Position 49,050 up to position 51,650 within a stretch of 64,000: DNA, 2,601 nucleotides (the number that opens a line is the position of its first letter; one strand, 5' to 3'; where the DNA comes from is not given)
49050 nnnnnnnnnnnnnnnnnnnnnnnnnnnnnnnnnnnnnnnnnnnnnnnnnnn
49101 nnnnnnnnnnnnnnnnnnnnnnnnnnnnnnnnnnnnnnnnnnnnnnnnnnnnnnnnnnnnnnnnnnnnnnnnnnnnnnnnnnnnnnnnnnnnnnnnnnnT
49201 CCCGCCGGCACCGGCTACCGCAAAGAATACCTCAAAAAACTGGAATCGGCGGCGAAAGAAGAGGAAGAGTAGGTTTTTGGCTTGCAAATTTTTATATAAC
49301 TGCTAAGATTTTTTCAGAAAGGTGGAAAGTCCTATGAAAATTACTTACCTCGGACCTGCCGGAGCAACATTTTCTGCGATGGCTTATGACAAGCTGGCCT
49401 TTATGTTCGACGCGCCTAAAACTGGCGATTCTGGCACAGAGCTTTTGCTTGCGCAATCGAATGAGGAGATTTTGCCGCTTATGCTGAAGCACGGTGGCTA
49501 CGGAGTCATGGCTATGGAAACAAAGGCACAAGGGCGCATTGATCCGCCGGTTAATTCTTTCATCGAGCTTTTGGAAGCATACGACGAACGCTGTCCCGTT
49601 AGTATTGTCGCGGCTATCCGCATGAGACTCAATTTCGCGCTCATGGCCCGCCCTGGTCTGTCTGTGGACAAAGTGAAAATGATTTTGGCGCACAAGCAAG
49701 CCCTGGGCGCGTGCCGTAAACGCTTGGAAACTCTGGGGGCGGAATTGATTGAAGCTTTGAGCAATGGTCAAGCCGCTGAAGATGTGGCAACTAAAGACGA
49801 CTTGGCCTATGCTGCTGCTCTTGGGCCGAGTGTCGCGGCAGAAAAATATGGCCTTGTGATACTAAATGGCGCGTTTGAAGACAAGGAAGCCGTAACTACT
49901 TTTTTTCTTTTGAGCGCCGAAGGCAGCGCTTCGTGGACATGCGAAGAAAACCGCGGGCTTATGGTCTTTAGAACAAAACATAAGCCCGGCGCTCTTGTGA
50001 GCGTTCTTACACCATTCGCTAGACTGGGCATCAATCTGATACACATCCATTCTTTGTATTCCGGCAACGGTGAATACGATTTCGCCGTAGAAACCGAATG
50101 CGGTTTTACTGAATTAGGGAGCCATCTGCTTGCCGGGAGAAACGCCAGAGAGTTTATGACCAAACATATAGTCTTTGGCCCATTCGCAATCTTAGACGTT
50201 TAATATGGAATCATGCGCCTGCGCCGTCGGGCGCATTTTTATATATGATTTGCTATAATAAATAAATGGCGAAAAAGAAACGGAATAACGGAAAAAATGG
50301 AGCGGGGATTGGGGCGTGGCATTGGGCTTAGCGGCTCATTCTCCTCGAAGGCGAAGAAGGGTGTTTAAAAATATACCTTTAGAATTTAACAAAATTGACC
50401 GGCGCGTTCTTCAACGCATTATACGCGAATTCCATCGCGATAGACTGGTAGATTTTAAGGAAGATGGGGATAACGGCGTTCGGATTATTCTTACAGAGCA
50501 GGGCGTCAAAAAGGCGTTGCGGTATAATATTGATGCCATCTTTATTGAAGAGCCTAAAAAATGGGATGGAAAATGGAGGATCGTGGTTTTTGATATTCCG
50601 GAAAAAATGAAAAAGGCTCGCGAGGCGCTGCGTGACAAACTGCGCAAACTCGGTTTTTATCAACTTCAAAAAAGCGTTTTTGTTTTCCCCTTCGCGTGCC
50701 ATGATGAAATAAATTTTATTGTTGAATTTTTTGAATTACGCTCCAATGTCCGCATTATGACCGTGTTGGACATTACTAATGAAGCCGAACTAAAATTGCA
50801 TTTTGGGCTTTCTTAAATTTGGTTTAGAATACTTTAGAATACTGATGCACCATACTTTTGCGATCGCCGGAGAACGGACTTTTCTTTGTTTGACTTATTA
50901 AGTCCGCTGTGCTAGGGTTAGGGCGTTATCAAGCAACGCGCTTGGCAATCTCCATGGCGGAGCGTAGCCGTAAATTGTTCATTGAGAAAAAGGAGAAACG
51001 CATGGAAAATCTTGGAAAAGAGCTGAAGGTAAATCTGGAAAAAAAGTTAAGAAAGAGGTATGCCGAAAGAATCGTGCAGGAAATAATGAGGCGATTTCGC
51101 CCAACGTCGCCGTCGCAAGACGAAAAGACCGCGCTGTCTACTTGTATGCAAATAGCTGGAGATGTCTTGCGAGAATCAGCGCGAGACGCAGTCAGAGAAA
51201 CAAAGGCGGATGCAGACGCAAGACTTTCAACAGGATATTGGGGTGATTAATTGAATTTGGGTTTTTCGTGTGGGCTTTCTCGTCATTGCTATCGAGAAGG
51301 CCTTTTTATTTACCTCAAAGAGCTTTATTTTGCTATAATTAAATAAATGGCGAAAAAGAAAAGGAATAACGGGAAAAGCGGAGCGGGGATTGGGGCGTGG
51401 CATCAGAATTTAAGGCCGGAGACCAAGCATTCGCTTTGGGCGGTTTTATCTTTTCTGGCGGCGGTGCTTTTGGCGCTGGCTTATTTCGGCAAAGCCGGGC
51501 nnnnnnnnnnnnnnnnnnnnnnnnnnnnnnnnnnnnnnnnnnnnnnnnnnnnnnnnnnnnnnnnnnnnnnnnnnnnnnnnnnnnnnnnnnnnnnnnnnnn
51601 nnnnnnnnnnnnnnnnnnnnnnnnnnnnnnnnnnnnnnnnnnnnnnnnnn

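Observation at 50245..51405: Promoter-plus-5'-end of ftsK duplicated and grafted onto a PaaX-like regulator gene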

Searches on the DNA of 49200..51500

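Call 33: search_rna_families(source=window, start=49200, end=51500, threshold=evalue, max_evalue=1)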
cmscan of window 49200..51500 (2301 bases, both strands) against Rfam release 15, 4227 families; matches with E-value up to 1: 0.
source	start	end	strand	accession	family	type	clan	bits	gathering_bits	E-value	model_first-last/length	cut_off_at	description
